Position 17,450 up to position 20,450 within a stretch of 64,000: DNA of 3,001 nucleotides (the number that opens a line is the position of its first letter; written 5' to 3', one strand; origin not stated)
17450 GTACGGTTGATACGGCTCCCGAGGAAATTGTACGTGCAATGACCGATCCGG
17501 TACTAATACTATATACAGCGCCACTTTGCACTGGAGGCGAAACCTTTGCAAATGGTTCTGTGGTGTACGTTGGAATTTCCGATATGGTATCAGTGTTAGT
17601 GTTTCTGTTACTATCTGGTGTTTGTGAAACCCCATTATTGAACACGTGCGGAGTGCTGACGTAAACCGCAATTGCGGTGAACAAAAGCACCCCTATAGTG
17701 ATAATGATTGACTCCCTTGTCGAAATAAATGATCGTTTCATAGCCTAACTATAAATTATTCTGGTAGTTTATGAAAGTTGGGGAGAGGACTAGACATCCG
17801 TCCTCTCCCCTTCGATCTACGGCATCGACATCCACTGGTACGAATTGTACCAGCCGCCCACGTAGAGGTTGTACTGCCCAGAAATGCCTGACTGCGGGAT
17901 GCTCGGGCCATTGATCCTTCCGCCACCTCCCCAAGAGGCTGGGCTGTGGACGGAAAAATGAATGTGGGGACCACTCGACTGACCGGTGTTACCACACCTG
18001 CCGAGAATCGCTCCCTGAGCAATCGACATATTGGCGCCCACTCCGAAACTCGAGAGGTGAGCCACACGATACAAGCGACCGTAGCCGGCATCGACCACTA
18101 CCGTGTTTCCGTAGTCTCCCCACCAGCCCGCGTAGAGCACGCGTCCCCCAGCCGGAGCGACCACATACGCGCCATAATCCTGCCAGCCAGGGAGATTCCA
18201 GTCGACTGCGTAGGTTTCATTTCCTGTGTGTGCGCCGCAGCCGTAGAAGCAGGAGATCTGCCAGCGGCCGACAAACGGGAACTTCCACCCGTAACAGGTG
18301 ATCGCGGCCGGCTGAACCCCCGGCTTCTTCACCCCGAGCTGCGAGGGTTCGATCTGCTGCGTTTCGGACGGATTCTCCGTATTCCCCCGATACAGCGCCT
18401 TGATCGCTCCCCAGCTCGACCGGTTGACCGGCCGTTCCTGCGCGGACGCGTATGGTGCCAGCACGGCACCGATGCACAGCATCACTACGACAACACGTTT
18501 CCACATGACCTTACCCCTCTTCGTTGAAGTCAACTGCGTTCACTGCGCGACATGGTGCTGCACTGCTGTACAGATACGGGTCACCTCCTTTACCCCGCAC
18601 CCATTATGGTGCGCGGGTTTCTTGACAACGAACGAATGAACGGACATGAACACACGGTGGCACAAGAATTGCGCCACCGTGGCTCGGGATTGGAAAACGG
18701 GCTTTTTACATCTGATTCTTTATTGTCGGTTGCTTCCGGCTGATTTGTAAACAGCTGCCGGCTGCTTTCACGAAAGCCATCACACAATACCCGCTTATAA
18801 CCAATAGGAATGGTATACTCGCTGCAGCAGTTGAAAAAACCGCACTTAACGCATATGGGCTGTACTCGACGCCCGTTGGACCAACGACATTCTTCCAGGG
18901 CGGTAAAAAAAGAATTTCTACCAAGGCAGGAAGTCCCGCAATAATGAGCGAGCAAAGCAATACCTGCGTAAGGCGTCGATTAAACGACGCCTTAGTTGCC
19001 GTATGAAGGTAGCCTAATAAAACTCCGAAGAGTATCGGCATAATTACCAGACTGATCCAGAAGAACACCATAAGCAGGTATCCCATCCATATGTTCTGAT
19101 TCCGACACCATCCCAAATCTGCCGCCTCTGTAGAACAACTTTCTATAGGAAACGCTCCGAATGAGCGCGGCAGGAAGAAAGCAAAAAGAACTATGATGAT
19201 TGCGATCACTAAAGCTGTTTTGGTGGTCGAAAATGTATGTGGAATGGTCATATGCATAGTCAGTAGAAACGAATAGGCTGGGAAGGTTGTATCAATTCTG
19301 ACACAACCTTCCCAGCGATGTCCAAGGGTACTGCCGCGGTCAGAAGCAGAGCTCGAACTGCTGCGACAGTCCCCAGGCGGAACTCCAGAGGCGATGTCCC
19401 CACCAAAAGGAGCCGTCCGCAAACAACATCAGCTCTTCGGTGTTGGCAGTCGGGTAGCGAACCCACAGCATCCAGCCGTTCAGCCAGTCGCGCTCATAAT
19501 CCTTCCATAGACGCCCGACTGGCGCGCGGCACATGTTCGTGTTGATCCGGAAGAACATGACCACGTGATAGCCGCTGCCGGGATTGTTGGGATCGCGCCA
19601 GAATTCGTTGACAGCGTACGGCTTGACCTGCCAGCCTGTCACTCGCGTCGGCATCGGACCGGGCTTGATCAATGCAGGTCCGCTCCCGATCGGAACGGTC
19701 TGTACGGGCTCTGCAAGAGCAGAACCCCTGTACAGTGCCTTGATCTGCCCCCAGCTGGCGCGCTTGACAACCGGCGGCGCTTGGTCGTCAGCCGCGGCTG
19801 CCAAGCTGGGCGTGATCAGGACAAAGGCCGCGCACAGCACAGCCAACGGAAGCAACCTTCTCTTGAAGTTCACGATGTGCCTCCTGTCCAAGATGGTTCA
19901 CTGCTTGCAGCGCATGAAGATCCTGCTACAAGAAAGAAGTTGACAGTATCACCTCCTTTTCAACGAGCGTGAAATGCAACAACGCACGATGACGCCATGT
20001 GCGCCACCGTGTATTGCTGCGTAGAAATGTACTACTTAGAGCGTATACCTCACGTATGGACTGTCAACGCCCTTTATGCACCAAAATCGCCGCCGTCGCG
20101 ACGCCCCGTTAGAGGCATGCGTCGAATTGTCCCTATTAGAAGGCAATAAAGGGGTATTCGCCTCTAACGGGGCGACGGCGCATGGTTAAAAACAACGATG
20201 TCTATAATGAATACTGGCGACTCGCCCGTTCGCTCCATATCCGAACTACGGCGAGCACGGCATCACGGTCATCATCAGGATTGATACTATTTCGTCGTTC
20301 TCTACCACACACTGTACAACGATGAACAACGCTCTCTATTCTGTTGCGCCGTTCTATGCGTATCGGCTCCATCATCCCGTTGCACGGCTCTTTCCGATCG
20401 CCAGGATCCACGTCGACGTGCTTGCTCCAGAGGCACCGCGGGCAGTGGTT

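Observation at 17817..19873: M23 peptidase and a Trp-rich protein share a secretion/targeting module and flank a low-GC membrane protein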

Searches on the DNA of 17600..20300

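Call 92: search_rna_families(source=window, start=17600, end=20300, threshold=evalue, max_evalue=1)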
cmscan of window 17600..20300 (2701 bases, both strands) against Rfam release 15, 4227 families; matches with E-value up to 1: 2.
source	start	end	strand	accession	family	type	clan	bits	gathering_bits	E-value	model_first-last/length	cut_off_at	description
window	19276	19376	-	RF02346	ar35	Gene; sRNA;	-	30.1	45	0.0035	1-144/144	no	Alphaproteobacterial sRNA ar35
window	19648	19681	-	RF02440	SpF59_sRNA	Gene; sRNA;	-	22.7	37.2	0.38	1-54/54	no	Streptococcus sRNA SpF59 (ldcC RNA)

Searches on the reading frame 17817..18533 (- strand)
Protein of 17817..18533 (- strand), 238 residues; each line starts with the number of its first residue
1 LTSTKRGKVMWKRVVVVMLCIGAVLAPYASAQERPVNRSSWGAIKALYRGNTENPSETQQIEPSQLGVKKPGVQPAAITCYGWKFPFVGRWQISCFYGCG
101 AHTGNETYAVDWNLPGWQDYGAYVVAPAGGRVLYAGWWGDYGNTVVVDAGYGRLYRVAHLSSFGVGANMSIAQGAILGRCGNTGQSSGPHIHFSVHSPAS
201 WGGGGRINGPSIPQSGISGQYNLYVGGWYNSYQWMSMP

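Call 4: search_protein_families(library=pfam, proteins=[window:17817-18533:-], max_evalue=0.1)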
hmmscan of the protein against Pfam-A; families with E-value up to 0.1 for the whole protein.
window:17817-18533:- (238 aa): 1 family
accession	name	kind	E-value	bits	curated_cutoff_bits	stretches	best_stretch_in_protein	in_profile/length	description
PF01551.29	Peptidase_M23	-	1.6e-19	70.3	28.7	1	120-197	12-89/96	Peptidase family M23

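Call 19: search_protein_families(library=ncbifam, proteins=[window:17817-18506:-], max_evalue=1)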
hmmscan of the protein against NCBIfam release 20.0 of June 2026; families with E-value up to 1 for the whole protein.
window:17817-18506:- (229 aa): 12 families
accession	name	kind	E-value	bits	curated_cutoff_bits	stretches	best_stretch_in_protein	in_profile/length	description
NF052530.1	Heli_ShapePgp3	exception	2.5e-10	39.9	300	1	115-187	180-252/270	peptidoglycan metallopeptidase Pgp3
NF050804.1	CellDivDipMCaul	equivalog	3.1e-09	36.2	900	1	111-186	537-613/634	cell division endopeptidase DipM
NF052336.1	PdgHdaseHSB100310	equivalog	3.9e-09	36.3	500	1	83-188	42-143/316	peptidoglycan hydrolase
NF008652.0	PRK11649.1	equivalog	7.1e-08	31.5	341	1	101-186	316-397/439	murein DD-endopeptidase MepM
NF052529.1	PG_M23_Pgp6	exception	1e-07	31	600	1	113-186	346-419/452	peptidoglycan metallopeptidase Pgp6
NF053825.1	PdgNdpepShyA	equivalog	1.8e-05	23.6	700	1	102-185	300-379/425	peptidoglycan DD-endopeptidase ShyA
NF008644.1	PRK11637.1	equivalog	0.0013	17.8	270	1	112-185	296-369/385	murein hydrolase activator EnvC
NF008123.1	PRK10871.1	equivalog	0.0024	17.3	311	1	111-186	274-349/365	murein hydrolase activator NlpD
NF053824.1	PdgNdpepShyC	equivalog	0.0049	15.8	700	1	116-185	310-379/429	peptidoglycan DD-endopeptidase ShyC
NF040883.1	amid_act_ActS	equivalog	0.037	13.3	375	1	45-187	91-221/242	amidase activator ActS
NF041208.1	celldiv_DipM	equivalog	0.057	12.6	740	1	112-188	329-406/419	cell division endopeptidase DipM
NF053738.1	S2SprSpoIIQBc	equivalog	0.14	11.7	250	1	115-187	137-211/232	stage II sporulation protein SpoIIQ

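Call 84: search_solved_structures(query=window:17817-18506:-, max_evalue=0.001, show_alignments=2)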
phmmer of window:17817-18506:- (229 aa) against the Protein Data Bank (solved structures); distinct sequences matched with E-value up to 0.001: 27.
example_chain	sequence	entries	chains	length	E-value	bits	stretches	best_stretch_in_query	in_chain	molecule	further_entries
2hsi_A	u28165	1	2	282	2.2e-11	47.2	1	112-186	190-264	Putative peptidase M23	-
5j1l_A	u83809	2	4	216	5.7e-09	39.3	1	117-187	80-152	ToxR-activated gene (TagE)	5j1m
3slu_A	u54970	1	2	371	7.6e-09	38.9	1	85-186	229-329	M23 peptidase domain protein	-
4rny_A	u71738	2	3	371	1.2e-08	38.2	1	110-188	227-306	Conserved hypothetical secreted protein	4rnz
6muk_A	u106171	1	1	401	1.5e-08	37.9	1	85-186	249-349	Peptidase M23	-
5kvp_A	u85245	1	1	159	4.7e-08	36.3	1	99-199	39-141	Zoocin A endopeptidase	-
6jmx_A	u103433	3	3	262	7.5e-08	35.6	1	130-187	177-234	Peptidase M23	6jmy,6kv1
7qrl_A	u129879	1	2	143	3.4e-07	33.5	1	111-187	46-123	DipM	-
7qrl_C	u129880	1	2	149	3.6e-07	33.4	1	111-187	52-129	DipM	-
9gy1_A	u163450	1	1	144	9.5e-07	32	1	115-195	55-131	Peptidase, M23 family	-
6jn1_A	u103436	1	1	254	1.7e-06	31.2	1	129-187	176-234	Peptidase M23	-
6jn7_A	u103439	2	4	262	1.7e-06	31.2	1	130-187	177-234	Peptidase M23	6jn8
6jn0_A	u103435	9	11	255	1.7e-06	31.2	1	129-187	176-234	Peptidase M23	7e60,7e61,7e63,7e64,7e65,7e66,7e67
6jmz_A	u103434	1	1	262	1.8e-06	31.1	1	130-187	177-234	Peptidase M23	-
6rk4_A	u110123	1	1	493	8.5e-06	28.9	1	90-185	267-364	Lysostaphin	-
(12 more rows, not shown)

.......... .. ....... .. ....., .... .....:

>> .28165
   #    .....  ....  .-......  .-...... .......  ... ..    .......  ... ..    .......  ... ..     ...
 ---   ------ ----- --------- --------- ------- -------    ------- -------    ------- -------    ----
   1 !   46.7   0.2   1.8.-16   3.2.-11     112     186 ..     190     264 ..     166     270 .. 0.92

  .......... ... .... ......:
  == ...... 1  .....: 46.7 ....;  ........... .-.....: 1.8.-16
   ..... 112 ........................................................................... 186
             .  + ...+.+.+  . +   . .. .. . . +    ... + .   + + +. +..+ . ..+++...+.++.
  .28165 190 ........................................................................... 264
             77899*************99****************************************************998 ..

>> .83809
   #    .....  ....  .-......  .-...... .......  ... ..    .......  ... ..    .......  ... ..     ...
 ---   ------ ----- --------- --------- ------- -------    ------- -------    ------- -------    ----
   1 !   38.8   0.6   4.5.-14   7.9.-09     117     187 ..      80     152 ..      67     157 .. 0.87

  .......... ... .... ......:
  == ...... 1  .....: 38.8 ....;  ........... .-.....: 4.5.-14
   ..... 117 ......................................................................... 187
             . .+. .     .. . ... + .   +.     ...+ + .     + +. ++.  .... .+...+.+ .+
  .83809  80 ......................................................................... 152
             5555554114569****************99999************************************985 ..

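Call 89: search_protein_families(library=phrogs, proteins=[window:17817-18506:-], max_evalue=0.01)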
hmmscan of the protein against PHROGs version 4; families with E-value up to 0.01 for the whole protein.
window:17817-18506:- (229 aa): 20 families
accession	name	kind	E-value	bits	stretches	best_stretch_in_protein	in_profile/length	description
phrog_7767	-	other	6.2e-14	53.2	1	110-187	29-107/194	metallo-endopeptidase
phrog_10030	-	tail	3.4e-11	42.2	1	129-218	1949-2026/2105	tail length tape measure protein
phrog_6700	-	lysis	2.8e-09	35.5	1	110-187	2634-2712/2898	endolysin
phrog_37190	-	other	7.7e-09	36.4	1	111-186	150-225/244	peptidase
phrog_28672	-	other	1.3e-08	34.9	1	111-197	297-384/397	metallo-endopeptidase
phrog_4070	-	tail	3e-08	33.3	1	81-197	607-719/989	tail length tape measure protein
phrog_14988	-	other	3.5e-08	34.5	1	114-186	46-126/272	peptidase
phrog_23188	-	tail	4.1e-07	27.8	1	121-190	3182-3253/5002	tail length tape measure protein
phrog_3578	-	lysis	1.5e-06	28.9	1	144-188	295-338/405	endolysin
phrog_1067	-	head and packaging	4.3e-06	26.5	1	130-209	788-867/991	minor head protein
phrog_16615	-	other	0.00037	20.4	1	131-187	449-505/529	peptidase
phrog_28089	-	lysis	0.00042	19.2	1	92-188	584-682/1141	endolysin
phrog_880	-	lysis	0.0013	19.2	1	89-199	20-131/435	endolysin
phrog_167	-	tail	0.0013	17.5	1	92-191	1211-1291/1555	tail length tape measure protein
phrog_8537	-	unknown function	0.0014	19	1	134-188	47-102/384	-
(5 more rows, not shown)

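Call 90: search_protein_families(library=padloc, proteins=[window:17817-18506:-], max_evalue=0.01)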
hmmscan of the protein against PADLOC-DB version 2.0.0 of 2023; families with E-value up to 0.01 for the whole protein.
window:17817-18506:- (229 aa): 0 families

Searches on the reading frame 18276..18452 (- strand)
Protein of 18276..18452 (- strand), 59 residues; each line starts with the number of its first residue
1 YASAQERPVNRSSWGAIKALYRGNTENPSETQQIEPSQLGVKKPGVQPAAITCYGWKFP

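Call 17: find_homologous_proteins(query=A1, max_evalue=10)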
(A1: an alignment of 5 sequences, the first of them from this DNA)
Query A1 (5 sequences) (59 aa, profile of the alignment): 5 proteins with E <= 10 among 702 candidates.
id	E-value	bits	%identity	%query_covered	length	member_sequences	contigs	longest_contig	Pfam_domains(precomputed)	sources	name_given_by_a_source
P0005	1.3e+0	27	80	25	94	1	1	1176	-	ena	-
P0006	2.5e+0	26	87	25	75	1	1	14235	-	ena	-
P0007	3.3e+0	26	80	25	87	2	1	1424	-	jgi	jgi:hypothetical protein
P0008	5.2e+0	25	87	25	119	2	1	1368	-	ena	-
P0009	5.6e+0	25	87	25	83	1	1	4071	-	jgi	jgi:hypothetical protein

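Call 19: search_protein_families(library=ncbifam, proteins=[P0008, P0007, P0005], max_evalue=1)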
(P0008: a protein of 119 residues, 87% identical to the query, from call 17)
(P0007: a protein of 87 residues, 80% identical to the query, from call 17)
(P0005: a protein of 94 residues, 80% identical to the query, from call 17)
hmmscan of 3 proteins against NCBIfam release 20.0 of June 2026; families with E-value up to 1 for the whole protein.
P0008 (119 aa): 0 families

P0007 (87 aa): 0 families

P0005 (94 aa): 0 families

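Call 22: find_encoding_contigs(protein=P0006, flank=6000, max_places=3)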
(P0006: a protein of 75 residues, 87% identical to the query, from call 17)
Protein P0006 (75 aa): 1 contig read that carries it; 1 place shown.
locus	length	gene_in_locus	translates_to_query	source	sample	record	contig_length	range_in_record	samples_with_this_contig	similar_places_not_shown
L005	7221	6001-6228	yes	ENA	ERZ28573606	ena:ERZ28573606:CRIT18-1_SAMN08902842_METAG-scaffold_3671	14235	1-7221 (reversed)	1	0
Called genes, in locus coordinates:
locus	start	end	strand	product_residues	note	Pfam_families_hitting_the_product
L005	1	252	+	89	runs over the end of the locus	PF00381:PTS-HPr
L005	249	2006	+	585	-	PF05524:PEP-utilisers_N, PF00391:PEP-utilizers, PF02896:PEP-utilizers_C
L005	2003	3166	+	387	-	PF10432:bact-PGI_C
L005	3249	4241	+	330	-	PF00483:NTP_transferase, PF12804:NTP_transf_3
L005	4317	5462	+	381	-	PF00438:S-AdoMet_synt_N, PF02772:S-AdoMet_synt_M, PF02773:S-AdoMet_synt_C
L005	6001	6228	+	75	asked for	-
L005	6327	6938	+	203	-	-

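Call 23: find_encoding_contigs(protein=P0009, flank=6000, max_places=3)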
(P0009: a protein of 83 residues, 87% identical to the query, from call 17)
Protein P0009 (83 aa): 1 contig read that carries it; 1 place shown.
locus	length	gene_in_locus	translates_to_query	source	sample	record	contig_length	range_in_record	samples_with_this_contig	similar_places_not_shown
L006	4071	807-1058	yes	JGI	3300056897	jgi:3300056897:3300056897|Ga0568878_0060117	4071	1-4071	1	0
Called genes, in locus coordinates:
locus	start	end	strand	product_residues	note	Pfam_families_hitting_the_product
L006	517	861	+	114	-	-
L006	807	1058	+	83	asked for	-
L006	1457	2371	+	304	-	PF13860:FlgD_ig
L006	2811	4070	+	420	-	?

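Call 45: search_protein_families(library=pfam, proteins=[P0008], max_evalue=0.1)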
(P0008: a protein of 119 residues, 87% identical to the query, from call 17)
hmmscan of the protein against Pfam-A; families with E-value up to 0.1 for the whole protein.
P0008 (119 aa): 1 family
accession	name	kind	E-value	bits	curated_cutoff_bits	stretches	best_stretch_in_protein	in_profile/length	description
PF00052.24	Laminin_B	-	0.027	14.8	22.4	1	21-84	45-112/136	Laminin B (Domain IV)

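Call 64: find_related_loci(query=A1, collection=viral_contigs, flank=5000)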
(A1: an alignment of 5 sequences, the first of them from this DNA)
Query A1 (59 aa) in viral_contigs; peptide patterns used: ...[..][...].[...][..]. (x = any residue, [..] = any of these).
2 stretches matched a pattern, but none encodes a relative of the query by tblastn (E <= 1e-3).

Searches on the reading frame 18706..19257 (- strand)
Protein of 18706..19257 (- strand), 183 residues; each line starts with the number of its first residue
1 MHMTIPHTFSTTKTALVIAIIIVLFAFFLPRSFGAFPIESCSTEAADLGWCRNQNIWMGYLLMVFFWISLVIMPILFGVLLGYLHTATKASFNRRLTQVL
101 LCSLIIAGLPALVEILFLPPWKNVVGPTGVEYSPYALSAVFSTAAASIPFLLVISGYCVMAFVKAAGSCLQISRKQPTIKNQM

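Call 19: search_protein_families(library=ncbifam, proteins=[window:18706-19257:-], max_evalue=1)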
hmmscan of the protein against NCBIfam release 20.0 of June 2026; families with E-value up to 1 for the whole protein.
window:18706-19257:- (183 aa): 4 families
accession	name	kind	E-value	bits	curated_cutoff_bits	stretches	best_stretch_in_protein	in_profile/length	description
NF005485.1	PRK07092.1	equivalog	0.14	10.9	493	1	108-155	401-448/523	benzoylformate decarboxylase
TIGR01666.1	YCCS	hypoth_equivalog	0.34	9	470.75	1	64-160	26-121/705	YccS family putative transporter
NF042915.1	MAB_1171c_fam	subfamily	0.45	9.5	100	1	65-174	65-161/362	MAB_1171c family putative transporter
TIGR01667.1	YCCS_YHFK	subfamily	0.91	7.6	467.8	0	59-160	21-121/701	YccS/YhfK family putative transporter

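Call 29: find_homologous_proteins(query=window:18706-19257:-, max_evalue=0.01)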
Query window:18706-19257:- (183 aa): 1 proteins with E <= 0.01 among 201 candidates.
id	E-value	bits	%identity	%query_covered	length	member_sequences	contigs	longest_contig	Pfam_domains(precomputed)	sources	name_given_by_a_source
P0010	7.3e-113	393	100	99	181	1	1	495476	-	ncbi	ncbi:MAG: hypothetical protein V1907_02545 [Candidatus Kerfeldbacteria bacterium]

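Call 89: search_protein_families(library=phrogs, proteins=[window:18706-19257:-], max_evalue=0.01)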
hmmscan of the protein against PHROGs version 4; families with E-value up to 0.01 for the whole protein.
window:18706-19257:- (183 aa): 0 families

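Call 90: search_protein_families(library=padloc, proteins=[window:18706-19257:-], max_evalue=0.01)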
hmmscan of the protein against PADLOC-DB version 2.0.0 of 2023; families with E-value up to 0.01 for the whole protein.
window:18706-19257:- (183 aa): 0 families

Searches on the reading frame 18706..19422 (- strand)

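Call 4: search_protein_families(library=pfam, proteins=[window:18706-19422:-], max_evalue=0.1)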
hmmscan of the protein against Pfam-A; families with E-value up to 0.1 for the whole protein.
window:18706-19422:- (238 aa): 1 family
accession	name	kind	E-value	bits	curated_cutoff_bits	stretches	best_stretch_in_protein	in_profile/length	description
PF12553.13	DUF3742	-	0.012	16.1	27.2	0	23-47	7-31/120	Protein of unknown function (DUF3742)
